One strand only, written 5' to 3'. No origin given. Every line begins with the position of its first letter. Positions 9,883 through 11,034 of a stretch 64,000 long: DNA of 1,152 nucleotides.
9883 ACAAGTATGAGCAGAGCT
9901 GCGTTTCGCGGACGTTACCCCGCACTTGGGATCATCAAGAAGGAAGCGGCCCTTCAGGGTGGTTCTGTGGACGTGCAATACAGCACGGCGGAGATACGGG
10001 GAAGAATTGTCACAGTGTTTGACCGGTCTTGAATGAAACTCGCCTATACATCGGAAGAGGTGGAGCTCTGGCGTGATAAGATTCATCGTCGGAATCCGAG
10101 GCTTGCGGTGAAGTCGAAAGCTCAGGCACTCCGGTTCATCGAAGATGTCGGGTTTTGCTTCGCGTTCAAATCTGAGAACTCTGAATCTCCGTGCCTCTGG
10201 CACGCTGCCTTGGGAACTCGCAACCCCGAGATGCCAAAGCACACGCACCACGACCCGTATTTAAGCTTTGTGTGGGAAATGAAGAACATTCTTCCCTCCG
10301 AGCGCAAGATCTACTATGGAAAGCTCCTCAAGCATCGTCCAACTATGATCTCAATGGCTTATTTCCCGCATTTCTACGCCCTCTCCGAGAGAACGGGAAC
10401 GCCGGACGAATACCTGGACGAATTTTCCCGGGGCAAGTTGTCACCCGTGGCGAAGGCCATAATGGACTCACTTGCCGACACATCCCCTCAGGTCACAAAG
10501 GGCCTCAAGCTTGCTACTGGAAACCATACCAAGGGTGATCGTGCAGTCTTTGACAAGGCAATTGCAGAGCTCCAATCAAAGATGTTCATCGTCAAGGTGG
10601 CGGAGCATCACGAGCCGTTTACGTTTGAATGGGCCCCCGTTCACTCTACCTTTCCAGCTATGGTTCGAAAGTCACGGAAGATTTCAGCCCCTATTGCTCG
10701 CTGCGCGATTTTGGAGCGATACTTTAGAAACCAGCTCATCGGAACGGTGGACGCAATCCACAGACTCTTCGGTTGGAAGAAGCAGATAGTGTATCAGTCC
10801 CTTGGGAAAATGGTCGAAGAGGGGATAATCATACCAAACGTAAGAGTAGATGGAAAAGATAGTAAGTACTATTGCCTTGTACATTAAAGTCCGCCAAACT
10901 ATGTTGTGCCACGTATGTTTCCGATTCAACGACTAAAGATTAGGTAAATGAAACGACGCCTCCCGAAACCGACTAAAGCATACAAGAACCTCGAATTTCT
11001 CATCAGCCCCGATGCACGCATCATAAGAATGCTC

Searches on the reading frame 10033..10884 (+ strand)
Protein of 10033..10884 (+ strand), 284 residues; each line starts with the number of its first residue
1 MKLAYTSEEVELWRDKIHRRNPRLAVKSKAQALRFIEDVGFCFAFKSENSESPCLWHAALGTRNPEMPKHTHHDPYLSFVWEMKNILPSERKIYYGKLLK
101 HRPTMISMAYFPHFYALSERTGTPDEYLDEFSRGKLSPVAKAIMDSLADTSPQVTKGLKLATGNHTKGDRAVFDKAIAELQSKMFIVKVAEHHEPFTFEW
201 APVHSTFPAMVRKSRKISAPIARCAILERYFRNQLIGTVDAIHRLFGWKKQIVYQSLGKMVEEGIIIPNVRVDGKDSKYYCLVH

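Call 54: find_encoding_contigs(protein=window:10033-10884:+, flank=10000, max_places=1)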
Protein window:10033-10884:+ (284 aa): 12 contigs read that carry it; 1 place shown.
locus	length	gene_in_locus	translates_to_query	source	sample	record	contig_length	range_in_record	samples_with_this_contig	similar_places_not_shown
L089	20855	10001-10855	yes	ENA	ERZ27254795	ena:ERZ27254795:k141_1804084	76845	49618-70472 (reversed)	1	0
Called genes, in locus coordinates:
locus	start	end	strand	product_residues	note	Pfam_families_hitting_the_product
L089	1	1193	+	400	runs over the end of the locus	PF13742:tRNA_anti_2, PF01336:tRNA_anti-codon, PF02601:Exonuc_VII_L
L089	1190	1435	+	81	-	PF02609:Exonuc_VII_S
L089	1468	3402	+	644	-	PF13292:DXP_synthase_N, PF02775:TPP_enzyme_C (faint), PF02779:Transket_pyr, PF02780:Transketolase_C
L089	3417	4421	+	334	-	PF01408:GFO_IDH_MocA, PF03447:NAD_binding_3, PF02894:GFO_IDH_MocA_C, PF22725:GFO_IDH_MocA_C3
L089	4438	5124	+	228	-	PF00072:Response_reg, PF00486:Trans_reg_C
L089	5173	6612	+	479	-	PF00672:HAMP, PF00512:HisKA, PF02518:HATPase_c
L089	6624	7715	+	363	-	PF00383:dCMP_cyt_deam_1, PF14437:MafB19-deam (weak), PF01872:RibD_C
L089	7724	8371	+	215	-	PF00677:Lum_binding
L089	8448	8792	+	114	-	PF03840:SecG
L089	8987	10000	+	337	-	PF01571:GCV_T, PF08669:GCV_T_C (faint)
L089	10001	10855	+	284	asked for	PF24741:AlkZ-rel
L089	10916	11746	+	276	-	PF18306:LDcluster4, PF03641:Lysine_decarbox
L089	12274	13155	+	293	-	PF01678:DAP_epimerase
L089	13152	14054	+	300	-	PF00781:DAGK_cat, PF19279:YegS_C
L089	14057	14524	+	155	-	PF00355:Rieske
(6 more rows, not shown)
